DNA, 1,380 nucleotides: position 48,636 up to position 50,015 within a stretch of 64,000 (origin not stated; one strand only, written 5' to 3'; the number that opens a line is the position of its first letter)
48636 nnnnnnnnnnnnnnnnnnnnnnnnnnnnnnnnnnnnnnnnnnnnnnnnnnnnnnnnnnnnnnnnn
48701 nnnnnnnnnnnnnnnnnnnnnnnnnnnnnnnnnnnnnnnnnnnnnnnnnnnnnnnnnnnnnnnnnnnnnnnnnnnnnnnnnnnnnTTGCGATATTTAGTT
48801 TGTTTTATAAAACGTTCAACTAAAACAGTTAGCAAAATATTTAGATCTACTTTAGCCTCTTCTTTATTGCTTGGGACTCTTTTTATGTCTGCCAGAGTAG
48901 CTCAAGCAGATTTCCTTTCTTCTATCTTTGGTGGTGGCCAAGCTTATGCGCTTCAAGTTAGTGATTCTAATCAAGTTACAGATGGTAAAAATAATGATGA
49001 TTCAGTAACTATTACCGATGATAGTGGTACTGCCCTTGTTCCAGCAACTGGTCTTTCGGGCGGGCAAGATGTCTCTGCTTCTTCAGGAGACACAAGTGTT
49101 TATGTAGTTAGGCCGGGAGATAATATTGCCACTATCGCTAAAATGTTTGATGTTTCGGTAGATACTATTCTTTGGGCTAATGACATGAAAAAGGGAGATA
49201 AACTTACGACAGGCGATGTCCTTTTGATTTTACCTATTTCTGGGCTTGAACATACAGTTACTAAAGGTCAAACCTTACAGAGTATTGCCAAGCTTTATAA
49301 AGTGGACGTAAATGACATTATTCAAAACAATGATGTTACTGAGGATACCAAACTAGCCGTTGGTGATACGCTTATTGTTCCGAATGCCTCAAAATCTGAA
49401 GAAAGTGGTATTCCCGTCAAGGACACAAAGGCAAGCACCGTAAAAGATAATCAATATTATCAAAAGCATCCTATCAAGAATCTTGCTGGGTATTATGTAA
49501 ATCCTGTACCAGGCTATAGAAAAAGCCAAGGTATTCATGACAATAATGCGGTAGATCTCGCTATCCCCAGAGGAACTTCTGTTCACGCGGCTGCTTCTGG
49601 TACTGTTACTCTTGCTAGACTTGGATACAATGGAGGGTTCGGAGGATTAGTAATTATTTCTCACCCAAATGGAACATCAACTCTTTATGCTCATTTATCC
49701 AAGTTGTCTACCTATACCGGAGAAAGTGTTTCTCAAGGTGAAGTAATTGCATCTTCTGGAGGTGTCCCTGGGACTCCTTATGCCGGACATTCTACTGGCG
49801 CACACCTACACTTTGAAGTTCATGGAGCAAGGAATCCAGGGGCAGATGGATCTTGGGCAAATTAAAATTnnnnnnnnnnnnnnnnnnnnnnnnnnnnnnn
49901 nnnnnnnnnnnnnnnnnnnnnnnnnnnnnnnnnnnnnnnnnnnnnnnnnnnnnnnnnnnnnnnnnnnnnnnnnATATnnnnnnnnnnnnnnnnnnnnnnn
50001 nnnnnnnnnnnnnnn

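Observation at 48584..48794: Candidate c-di-AMP riboswitch whose P1 5' strand is duplicated at the TTG start codon of a LysM-M23 hydrolase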

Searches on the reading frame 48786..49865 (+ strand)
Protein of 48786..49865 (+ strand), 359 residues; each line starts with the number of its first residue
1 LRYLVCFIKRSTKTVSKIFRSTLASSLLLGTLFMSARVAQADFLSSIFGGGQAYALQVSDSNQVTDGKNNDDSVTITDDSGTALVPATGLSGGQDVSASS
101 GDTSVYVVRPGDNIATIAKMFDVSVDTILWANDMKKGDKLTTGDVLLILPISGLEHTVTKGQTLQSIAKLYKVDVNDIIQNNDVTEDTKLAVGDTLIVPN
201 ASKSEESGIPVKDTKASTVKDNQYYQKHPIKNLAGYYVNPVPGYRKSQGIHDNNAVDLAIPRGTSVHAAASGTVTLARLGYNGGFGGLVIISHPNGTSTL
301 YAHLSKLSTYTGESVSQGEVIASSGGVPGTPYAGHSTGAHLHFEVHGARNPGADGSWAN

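Call 9: find_homologous_proteins(query=window:48786-49865:+)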
Query window:48786-49865:+ (359 aa): 3604 proteins with E <= 0.001 among 8000 candidates; the best 120 are listed.
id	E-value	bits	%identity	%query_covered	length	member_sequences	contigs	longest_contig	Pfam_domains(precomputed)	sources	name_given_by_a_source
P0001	9.2e-209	711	100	91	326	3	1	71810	PF01551.30,PF23446.2,PF01476.27,PF23473.2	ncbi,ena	-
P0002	2.9e-164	564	77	97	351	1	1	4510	PF01551.30,PF23446.2,PF01476.27,PF23473.2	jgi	jgi:LysM repeat protein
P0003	2.9e-157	541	79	91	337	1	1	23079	PF01551.30,PF23446.2,PF01476.27,PF23462.2,PF23473.2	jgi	-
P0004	1.1e-156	539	87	78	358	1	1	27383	PF01551.30,PF23446.2,PF01476.27,PF23473.2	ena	-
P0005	1.1e-145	503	64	100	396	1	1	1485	PF01551.30,PF23446.2,PF01476.27,PF23473.2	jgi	jgi:LysM repeat protein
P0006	5.3e-145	501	67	96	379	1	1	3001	PF01551.30,PF23446.2,PF01476.27,PF23473.2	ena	-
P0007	4.5e-141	488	63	99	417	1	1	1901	PF01551.30,PF23446.2,PF01476.27,PF23473.2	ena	-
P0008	2.5e-140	486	63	99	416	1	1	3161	PF01551.30,PF23446.2,PF01476.27,PF23473.2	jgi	jgi:LysM repeat protein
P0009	5.1e-138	478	64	92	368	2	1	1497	PF01551.30,PF23446.2,PF01476.27,PF23473.2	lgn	-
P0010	5.2e-136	471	65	90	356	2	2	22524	PF01551.30,PF23446.2,PF01476.27,PF23473.2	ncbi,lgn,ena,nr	ncbi:peptidoglycan DD-metalloendopeptidase family protein [Patescibacteria group bacterium]|nr:pepti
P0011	7.0e-136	471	65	93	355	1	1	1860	PF01551.30,PF23446.2,PF01476.27,PF23473.2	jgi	jgi:LysM repeat protein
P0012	3.7e-134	465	62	100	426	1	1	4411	PF01551.30,PF23446.2,PF01476.27,PF23473.2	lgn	-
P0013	1.3e-132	460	65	96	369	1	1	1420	PF01551.30,PF23446.2,PF01476.27,PF23473.2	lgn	-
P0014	7.7e-132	458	61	96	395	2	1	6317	PF01551.30,PF23446.2,PF01476.27,PF23473.2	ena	-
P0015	9.5e-132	457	62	97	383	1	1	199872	PF01551.30,PF23446.2,PF01476.27,PF23473.2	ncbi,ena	-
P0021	2.0e-127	443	60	98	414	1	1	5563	PF01551.30,PF23446.2,PF01476.27,PF23473.2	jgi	jgi:LysM repeat protein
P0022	7.6e-127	441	60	99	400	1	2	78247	PF01551.30,PF23446.2,PF01476.27,PF23473.2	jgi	jgi:LysM repeat protein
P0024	7.6e-126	438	60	99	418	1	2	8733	PF01551.30,PF23446.2,PF01476.27,PF23473.2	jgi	jgi:LysM repeat protein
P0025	9.4e-126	438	58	96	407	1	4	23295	PF01551.30,PF23446.2,PF01476.27,PF23473.2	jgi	jgi:LysM repeat protein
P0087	1.7e-112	394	55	96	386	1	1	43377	PF01551.30,PF23446.2,PF01476.27,PF23473.2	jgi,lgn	jgi:LysM repeat protein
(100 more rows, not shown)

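Call 10: search_protein_families(library=pfam, proteins=[window:48786-49865:+])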
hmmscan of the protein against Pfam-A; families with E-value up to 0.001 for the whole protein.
window:48786-49865:+ (359 aa): 5 families
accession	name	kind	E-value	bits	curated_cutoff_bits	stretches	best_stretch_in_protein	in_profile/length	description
PF01551.29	Peptidase_M23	-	3.2e-23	82.2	28.7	1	253-348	3-90/96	Peptidase family M23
PF01476.26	LysM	-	3.1e-20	72.3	20.9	2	156-199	1-43/43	LysM domain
PF23473.1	LysM3_LYK4_5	-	7e-12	45.7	29.3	1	106-136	5-35/48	LYK4/5 LysM3 domain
PF23446.1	LysM1_NFP_LYK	-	1.2e-09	39.3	36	0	162-199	16-54/60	NFP/LYK LysM1 domain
PF23462.1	LysM3_NFP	-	0.0002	22.3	28.1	0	106-135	5-34/48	NFP LysM3 domain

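Call 13: find_related_loci(query=A1, collection=genome_contigs, flank=3000)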
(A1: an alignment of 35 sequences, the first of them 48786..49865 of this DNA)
Query A1 (359 aa) in genome_contigs; peptide patterns used: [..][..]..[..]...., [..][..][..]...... (x = any residue, [..] = any of these).
600 stretches matched a pattern (row limit reached: there are more); 580 encode a relative of the query (tblastn E <= 1e-3); the best 80 are kept; 80 distinct loci.
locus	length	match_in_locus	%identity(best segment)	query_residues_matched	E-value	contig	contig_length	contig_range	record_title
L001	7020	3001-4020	51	2-358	3e-96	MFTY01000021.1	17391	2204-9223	MAG: Candidatus Nomurabacteria bacterium RIFCSPHIGHO2_02_FULL_35_13 rifcsphigho2_02_scaffold_5621, whole genome shotgun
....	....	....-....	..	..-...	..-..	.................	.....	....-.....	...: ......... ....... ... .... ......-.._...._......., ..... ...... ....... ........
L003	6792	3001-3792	47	74-351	2e-67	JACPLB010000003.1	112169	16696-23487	MAG: Candidatus Kaiserbacteria bacterium isolate NC_groundwater_510_Ag_S-0.1um_48_15 S35_SO-1_scaffold_87457, whole geno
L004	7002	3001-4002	39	27-351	7e-64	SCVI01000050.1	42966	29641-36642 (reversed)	MAG: Patescibacteria group bacterium isolate GW715_bin.47 GW715_bin.47-86696, whole genome shotgun sequence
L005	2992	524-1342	43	74-351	1e-61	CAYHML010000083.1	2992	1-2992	MAG TPA_asm: uncultured Candidatus Saccharibacteria bacterium isolate ERP119705_co13_657 genome assembly, contig: NODE_4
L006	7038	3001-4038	37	17-351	9e-60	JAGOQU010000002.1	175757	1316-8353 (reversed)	MAG: Candidatus Paceibacterota bacterium isolate Gw_Eff_bin_22 Gw_Eff_66_length_175757_cov_10.609776, whole genome shotg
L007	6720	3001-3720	45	99-351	2e-59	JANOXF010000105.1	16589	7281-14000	MAG: Candidatus Kaiserbacteria bacterium isolate VAR_35_metabat_256 VAR_35_k141_1817006, whole genome shotgun sequence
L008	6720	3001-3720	44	99-351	7e-57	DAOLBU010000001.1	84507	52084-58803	MAG TPA_asm: Candidatus Paceibacterota bacterium isolate AMR_MDS_0110 NODE_154_length_84507_cov_5.532977, whole genome s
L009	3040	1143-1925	42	82-351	5e-57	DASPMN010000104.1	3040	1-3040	MAG TPA_asm: Candidatus Paceibacterota bacterium isolate SMAG_U12093 k141_277655, whole genome shotgun sequence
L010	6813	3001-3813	40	76-351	7e-54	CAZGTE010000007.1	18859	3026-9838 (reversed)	MAG TPA_asm: uncultured Candidatus Saccharibacteria bacterium isolate binchicken_co24_95 genome assembly, contig: NODE_9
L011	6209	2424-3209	43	74-351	4e-49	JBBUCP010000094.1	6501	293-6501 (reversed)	MAG: Patescibacteria group bacterium isolate H52-bin124_1 H52_bin124_1_000000000094, whole genome shotgun sequence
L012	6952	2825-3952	38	6-357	7e-68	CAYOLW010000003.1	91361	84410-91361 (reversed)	MAG TPA_asm: uncultured Candidatus Saccharibacteria bacterium isolate SRP286056_co2_557 genome assembly, contig: NODE_23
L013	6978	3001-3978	32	25-346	4e-42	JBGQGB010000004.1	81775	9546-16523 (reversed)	MAG: Candidatus Doudnabacteria bacterium isolate OBJ2_061818_090_38 k141_1702256_length_81775_cov_22.9255, whole genome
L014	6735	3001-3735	37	98-345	9e-41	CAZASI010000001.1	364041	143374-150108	MAG TPA_asm: uncultured Gammaproteobacteria bacterium isolate SRP286056_co1_188 genome assembly, contig: NODE_5_length_3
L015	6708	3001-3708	36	105-351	1e-38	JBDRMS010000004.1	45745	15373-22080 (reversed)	MAG: bacterium isolate MEGAHIT-group-1.842 k141_5408399, whole genome shotgun sequence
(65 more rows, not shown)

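Call 14: find_encoding_contigs(protein=P0022, flank=2500, max_places=2)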
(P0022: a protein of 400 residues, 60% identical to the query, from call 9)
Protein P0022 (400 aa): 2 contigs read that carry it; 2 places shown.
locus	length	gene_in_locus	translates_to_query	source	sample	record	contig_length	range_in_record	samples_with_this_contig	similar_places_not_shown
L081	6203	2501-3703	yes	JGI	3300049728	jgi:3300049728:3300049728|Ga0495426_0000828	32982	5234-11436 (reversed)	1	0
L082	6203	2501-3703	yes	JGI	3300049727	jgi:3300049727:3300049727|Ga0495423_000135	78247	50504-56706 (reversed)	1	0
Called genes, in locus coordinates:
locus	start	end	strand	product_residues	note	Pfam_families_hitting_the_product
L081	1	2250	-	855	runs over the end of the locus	-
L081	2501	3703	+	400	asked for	PF23446:LysM1_NFP_LYK (faint), PF01476:LysM, PF23473:LysM3_LYK4_5 (weak), PF01476:LysM, PF01551:Peptidase_M23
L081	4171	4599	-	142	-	PF02021:UPF0102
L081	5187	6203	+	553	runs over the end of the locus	PF01743:PolyA_pol, PF12627:PolyA_pol_RNAbd, PF01966:HD, PF13735:tRNA_NucTran2_2 (weak)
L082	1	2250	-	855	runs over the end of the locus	-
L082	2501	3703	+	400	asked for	PF23446:LysM1_NFP_LYK (faint), PF01476:LysM, PF23473:LysM3_LYK4_5 (weak), PF01476:LysM, PF01551:Peptidase_M23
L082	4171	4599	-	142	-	PF02021:UPF0102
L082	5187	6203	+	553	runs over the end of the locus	PF01743:PolyA_pol, PF12627:PolyA_pol_RNAbd, PF01966:HD, PF13735:tRNA_NucTran2_2 (weak)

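Call 15: find_encoding_contigs(protein=P0024, flank=2500, max_places=2)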
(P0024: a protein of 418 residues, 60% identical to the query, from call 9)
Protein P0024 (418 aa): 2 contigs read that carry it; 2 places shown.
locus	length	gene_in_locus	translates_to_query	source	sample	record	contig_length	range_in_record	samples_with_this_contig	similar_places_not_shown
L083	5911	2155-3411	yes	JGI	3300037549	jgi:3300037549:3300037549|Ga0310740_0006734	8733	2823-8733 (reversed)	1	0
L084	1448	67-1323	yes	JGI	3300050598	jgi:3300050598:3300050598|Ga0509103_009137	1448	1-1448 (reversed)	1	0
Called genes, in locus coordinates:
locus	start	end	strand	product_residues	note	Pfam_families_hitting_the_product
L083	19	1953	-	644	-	-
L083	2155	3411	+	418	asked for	PF01476:LysM (weak), PF23446:LysM1_NFP_LYK (faint), PF23473:LysM3_LYK4_5 (weak), PF01476:LysM, PF01551:Peptidase_M23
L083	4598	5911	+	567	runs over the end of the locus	PF01743:PolyA_pol, PF12627:PolyA_pol_RNAbd, PF01966:HD, PF13735:tRNA_NucTran2_2 (weak)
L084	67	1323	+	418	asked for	PF01476:LysM (weak), PF23446:LysM1_NFP_LYK (faint), PF23473:LysM3_LYK4_5 (weak), PF01476:LysM, PF01551:Peptidase_M23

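Call 16: find_encoding_contigs(protein=P0012, flank=2500, max_places=2)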
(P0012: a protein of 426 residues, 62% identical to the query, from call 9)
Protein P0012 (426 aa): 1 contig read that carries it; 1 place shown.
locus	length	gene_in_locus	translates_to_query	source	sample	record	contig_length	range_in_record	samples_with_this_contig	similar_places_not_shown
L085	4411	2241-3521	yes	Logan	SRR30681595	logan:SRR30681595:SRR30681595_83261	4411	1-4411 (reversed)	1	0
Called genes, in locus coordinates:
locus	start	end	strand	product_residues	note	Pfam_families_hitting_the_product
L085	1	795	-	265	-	?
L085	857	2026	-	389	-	-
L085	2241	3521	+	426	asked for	PF23446:LysM1_NFP_LYK (faint), PF01476:LysM, PF23473:LysM3_LYK4_5, PF01476:LysM, PF01551:Peptidase_M23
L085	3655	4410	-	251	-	?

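Call 17: find_encoding_contigs(protein=P0015, flank=2500, max_places=2)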
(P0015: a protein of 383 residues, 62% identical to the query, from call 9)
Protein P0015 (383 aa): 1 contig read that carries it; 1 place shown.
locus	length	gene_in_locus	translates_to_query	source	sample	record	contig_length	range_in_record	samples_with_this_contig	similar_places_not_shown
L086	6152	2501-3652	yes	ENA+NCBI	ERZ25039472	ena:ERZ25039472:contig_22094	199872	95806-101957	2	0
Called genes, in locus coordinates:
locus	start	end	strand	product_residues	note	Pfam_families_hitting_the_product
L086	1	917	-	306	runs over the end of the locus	-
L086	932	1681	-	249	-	-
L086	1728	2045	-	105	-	-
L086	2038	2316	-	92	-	-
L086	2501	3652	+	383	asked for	PF23446:LysM1_NFP_LYK (faint), PF01476:LysM, PF23473:LysM3_LYK4_5 (weak), PF01476:LysM, PF01551:Peptidase_M23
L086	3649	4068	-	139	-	PF01475:FUR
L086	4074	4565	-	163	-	PF02535:Zip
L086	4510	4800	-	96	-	-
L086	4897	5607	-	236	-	-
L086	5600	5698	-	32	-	-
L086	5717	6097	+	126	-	-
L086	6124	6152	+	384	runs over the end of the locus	PF07907:YibE_F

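Call 19: find_encoding_contigs(protein=P0021, flank=2500, max_places=2)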
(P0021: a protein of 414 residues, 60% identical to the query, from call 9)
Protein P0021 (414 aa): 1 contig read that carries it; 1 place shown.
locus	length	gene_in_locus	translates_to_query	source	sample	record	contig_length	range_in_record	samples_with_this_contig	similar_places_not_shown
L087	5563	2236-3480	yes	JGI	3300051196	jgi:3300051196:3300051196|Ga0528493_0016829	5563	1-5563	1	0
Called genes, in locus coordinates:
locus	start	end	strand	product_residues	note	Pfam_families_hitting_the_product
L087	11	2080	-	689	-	-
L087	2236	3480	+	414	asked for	PF23446:LysM1_NFP_LYK (faint), PF01476:LysM, PF23473:LysM3_LYK4_5 (weak), PF01476:LysM, PF01551:Peptidase_M23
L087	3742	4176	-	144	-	PF08378:NERD (faint), PF02021:UPF0102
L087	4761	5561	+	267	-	?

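Call 20: find_encoding_contigs(protein=P0008, flank=2500, max_places=2)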
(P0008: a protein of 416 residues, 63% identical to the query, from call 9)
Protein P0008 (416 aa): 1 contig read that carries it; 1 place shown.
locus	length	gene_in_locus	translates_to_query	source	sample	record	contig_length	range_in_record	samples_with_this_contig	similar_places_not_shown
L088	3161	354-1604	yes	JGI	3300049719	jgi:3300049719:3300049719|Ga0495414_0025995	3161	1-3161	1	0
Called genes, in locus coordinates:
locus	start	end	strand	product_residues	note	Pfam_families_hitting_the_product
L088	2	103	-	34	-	?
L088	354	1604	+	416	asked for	PF23473:LysM3_LYK4_5 (faint), PF23446:LysM1_NFP_LYK (faint), PF01476:LysM, PF01551:Peptidase_M23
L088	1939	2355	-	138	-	PF02021:UPF0102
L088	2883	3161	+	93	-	?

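Call 21: find_encoding_contigs(protein=P0004, flank=2500, max_places=2)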
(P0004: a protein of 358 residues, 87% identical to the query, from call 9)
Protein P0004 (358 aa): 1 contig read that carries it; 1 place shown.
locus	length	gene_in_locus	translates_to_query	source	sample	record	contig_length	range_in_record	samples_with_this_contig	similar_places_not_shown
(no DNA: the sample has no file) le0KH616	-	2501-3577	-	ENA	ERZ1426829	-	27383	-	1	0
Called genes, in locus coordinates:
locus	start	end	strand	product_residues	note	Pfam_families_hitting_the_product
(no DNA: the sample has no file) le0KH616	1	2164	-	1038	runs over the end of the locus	-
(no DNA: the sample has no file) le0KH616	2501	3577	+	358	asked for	PF23446:LysM1_NFP_LYK (faint), PF01476:LysM, PF23473:LysM3_LYK4_5 (weak), PF01476:LysM, PF01551:Peptidase_M23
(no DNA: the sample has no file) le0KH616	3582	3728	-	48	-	?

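Call 22: find_encoding_contigs(protein=P0003, flank=2500, max_places=2)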
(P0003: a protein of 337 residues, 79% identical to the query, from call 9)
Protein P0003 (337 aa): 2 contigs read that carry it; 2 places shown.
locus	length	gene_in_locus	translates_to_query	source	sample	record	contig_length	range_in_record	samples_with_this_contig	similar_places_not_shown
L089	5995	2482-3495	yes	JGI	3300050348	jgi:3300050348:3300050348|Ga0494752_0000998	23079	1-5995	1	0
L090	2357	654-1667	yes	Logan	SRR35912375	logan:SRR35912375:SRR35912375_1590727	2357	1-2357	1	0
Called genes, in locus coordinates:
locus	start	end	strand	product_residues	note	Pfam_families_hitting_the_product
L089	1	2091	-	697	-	?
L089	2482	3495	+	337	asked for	PF23446:LysM1_NFP_LYK (faint), PF23462:LysM3_NFP (faint), PF01476:LysM (weak), PF23473:LysM3_LYK4_5 (weak), PF01476:LysM, PF01551:Peptidase_M23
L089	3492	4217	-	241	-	PF02535:Zip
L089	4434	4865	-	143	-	PF02021:UPF0102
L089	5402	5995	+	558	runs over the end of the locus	PF01743:PolyA_pol, PF12627:PolyA_pol_RNAbd, PF01966:HD, PF13735:tRNA_NucTran2_2 (weak)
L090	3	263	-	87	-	?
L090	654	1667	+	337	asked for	PF23446:LysM1_NFP_LYK (faint), PF23462:LysM3_NFP (faint), PF01476:LysM (weak), PF23473:LysM3_LYK4_5 (weak), PF01476:LysM, PF01551:Peptidase_M23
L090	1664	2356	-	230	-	?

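Call 70: find_encoding_contigs(protein=P0025, flank=1500, max_places=4)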
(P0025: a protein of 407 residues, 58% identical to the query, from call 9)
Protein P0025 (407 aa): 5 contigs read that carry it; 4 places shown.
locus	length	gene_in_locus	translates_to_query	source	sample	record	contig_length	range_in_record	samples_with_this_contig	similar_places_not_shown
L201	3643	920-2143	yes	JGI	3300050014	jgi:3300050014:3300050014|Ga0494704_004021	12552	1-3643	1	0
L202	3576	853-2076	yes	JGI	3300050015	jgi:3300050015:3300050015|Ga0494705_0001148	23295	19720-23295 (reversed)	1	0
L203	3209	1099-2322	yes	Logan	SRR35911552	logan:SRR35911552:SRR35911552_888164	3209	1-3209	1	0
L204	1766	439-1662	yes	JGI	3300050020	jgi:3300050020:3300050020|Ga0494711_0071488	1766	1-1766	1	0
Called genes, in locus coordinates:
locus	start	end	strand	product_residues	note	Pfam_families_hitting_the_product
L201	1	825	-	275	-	?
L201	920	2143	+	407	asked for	PF23446:LysM1_NFP_LYK (faint), PF01476:LysM, PF23473:LysM3_LYK4_5, PF01476:LysM, PF01551:Peptidase_M23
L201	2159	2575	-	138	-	PF01475:FUR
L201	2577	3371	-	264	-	PF00950:ABC-3, PF01032:FecCD (weak)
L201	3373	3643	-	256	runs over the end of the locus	PF00005:ABC_tran, PF13304:AAA_21 (faint)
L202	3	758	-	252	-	?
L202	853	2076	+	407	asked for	PF23446:LysM1_NFP_LYK (faint), PF01476:LysM, PF23473:LysM3_LYK4_5, PF01476:LysM, PF01551:Peptidase_M23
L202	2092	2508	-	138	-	PF01475:FUR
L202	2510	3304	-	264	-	PF00950:ABC-3, PF01032:FecCD (weak)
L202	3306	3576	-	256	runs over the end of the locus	PF00005:ABC_tran, PF13304:AAA_21 (faint)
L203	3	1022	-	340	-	?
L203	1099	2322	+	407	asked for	PF23446:LysM1_NFP_LYK (faint), PF01476:LysM, PF23473:LysM3_LYK4_5, PF01476:LysM, PF01551:Peptidase_M23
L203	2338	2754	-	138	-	PF01475:FUR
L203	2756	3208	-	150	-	?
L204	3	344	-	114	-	?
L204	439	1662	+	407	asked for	PF23446:LysM1_NFP_LYK (faint), PF01476:LysM, PF23473:LysM3_LYK4_5, PF01476:LysM, PF01551:Peptidase_M23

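Call 71: find_encoding_contigs(protein=P0087, flank=1500, max_places=2)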
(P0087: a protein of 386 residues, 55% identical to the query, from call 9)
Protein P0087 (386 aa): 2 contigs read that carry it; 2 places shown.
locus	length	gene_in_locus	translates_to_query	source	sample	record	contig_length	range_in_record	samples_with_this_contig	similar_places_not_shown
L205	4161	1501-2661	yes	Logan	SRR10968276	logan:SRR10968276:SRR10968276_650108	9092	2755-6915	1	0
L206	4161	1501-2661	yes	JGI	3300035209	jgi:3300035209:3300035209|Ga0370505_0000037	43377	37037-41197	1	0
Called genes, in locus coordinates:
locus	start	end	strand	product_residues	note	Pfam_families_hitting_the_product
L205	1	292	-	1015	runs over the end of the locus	?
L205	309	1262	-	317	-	-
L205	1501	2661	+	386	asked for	PF23446:LysM1_NFP_LYK (faint), PF01476:LysM, PF23473:LysM3_LYK4_5, PF01476:LysM, PF01551:Peptidase_M23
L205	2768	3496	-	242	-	PF02535:Zip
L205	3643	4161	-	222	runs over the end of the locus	-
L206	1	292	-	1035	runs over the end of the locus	-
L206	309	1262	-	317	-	-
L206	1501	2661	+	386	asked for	PF23446:LysM1_NFP_LYK (faint), PF01476:LysM, PF23473:LysM3_LYK4_5, PF01476:LysM, PF01551:Peptidase_M23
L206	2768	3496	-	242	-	PF02535:Zip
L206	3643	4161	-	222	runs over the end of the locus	-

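Call 72: find_encoding_contigs(protein=P0006, flank=1500, max_places=2)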
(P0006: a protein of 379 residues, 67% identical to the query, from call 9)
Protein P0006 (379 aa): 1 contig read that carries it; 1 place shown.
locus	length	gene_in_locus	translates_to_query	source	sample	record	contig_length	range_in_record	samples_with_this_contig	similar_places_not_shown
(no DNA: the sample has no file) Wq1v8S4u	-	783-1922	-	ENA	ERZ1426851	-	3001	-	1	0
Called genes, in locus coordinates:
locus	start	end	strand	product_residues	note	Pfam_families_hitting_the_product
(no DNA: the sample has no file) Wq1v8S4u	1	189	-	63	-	?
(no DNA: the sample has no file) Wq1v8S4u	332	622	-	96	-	-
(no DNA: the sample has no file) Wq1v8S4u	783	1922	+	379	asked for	PF23446:LysM1_NFP_LYK (faint), PF01476:LysM, PF23473:LysM3_LYK4_5 (weak), PF01476:LysM, PF01551:Peptidase_M23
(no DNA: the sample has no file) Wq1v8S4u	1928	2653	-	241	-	PF02535:Zip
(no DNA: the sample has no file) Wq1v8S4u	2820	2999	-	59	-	?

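Call 73: find_encoding_contigs(protein=P0002, flank=1500, max_places=2)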
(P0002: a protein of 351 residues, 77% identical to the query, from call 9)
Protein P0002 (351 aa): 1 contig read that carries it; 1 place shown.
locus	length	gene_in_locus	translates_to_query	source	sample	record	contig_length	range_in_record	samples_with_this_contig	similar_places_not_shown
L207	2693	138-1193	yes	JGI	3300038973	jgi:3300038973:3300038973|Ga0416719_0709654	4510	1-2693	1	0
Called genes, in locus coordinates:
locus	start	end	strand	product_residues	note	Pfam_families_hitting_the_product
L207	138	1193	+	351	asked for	PF23446:LysM1_NFP_LYK (faint), PF01476:LysM, PF23473:LysM3_LYK4_5 (weak), PF01476:LysM, PF01551:Peptidase_M23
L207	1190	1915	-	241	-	PF02535:Zip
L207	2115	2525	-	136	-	PF08378:NERD (weak), PF02021:UPF0102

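Call 85: list_cluster_members(proteins=[P0001])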
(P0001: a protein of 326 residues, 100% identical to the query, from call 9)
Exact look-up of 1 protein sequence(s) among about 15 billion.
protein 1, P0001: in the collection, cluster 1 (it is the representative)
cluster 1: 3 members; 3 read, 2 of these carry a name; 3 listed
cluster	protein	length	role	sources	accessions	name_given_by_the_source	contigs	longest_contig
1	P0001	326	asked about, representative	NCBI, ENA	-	-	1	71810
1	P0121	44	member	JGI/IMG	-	hypothetical protein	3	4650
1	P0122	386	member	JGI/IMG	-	murein DD-endopeptidase MepM/ murein hydrolase activator NlpD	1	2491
